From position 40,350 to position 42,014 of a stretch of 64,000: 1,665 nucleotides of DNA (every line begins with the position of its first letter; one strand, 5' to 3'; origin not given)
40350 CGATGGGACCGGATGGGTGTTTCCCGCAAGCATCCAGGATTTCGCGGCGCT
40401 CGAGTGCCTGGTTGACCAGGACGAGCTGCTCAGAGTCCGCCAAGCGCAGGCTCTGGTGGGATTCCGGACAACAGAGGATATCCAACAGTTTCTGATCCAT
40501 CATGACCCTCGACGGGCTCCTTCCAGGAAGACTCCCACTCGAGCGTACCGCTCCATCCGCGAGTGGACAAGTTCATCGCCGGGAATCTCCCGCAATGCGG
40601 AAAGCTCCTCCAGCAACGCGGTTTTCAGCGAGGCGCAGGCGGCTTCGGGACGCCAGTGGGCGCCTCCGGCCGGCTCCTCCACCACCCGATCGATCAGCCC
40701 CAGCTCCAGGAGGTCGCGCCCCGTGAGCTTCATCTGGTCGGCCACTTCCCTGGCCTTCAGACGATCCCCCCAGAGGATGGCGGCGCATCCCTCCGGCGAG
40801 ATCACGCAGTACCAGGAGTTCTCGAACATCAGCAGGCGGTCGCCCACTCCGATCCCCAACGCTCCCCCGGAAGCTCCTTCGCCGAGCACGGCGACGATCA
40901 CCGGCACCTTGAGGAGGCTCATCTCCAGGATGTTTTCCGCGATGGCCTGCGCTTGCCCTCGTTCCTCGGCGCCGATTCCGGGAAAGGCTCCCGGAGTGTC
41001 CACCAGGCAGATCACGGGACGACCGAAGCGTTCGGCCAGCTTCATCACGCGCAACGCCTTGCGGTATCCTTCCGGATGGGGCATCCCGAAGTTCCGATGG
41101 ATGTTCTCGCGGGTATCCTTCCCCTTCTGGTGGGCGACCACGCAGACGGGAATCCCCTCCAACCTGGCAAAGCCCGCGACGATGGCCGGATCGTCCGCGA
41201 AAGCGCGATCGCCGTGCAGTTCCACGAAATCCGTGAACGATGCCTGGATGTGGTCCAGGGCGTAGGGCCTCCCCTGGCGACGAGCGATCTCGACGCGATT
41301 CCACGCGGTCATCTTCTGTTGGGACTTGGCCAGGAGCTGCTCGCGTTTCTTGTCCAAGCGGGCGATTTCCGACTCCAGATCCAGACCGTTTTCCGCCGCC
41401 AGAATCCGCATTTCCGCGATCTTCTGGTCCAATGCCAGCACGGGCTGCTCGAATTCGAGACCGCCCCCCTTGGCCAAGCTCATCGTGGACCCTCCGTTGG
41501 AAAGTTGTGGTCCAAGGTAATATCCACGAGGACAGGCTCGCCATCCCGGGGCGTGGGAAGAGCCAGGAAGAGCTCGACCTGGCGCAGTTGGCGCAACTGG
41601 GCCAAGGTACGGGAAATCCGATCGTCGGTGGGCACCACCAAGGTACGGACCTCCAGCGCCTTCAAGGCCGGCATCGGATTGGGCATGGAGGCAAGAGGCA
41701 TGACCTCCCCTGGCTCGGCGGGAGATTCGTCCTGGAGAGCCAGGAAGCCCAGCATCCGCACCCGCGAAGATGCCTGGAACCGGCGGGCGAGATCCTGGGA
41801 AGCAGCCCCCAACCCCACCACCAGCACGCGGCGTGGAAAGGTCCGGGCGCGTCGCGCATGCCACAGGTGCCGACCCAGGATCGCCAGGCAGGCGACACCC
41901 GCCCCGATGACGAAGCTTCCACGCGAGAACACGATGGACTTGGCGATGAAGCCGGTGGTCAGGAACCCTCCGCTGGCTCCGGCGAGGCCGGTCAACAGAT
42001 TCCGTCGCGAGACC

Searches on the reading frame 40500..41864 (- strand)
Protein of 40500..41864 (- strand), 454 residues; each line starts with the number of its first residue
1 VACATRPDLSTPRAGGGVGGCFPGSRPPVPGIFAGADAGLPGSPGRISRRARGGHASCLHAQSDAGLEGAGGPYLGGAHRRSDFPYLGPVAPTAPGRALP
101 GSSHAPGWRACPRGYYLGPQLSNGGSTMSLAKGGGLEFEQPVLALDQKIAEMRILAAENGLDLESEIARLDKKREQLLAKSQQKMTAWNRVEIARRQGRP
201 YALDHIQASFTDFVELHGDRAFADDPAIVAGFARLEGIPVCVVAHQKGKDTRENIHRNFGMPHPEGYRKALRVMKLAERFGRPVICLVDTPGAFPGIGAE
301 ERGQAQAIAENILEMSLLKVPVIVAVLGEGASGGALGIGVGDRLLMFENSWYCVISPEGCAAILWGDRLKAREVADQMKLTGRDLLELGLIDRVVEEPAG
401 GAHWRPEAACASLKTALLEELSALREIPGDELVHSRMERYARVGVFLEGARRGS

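Call 3: search_protein_families(library=pfam, proteins=[window:40500-41864:-], max_evalue=0.01)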
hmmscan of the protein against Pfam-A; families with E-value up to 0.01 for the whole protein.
window:40500-41864:- (454 aa): 2 families
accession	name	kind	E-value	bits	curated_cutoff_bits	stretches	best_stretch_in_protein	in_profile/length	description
PF03255.19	ACCA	-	8.5e-135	449.3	23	1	136-444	2-310/310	Acetyl co-enzyme A carboxylase carboxyltransferase-like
PF01039.27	Carboxyl_trans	-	1.1e-19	70.8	22.3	1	185-373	237-425/493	Carboxyl transferase domain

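Call 4: search_protein_families(library=ncbifam, proteins=[window:40500-41864:-], max_evalue=0.01)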
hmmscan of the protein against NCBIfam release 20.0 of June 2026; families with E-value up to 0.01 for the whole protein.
window:40500-41864:- (454 aa): 6 families
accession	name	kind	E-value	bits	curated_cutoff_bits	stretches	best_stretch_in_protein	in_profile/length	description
NF004344.0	PRK05724.1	equivalog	2.7e-136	454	357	1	136-447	6-317/319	acetyl-CoA carboxylase carboxyltransferase subunit alpha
TIGR00513.1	accA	equivalog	1.1e-126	422.6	319.3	1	136-448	6-318/321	acetyl-CoA carboxylase carboxyl transferase subunit alpha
NF041504.1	AccA_sub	subfamily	3e-106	354.5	300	1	188-443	1-256/257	carboxyltransferase subunit alpha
NF008971.0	PRK12319.1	equivalog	4.3e-89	298.5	406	1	191-441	8-254/256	acetyl-CoA carboxylase carboxyl transferase subunit alpha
TIGR01117.1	mmdA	subfamily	1e-08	34.4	998.8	1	201-377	279-450/512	methylmalonyl-CoA decarboxylase subunit alpha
TIGR03134.1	malonate_gamma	equivalog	5.8e-06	26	237.15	1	223-344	18-147/258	biotin-independent malonate decarboxylase subunit gamma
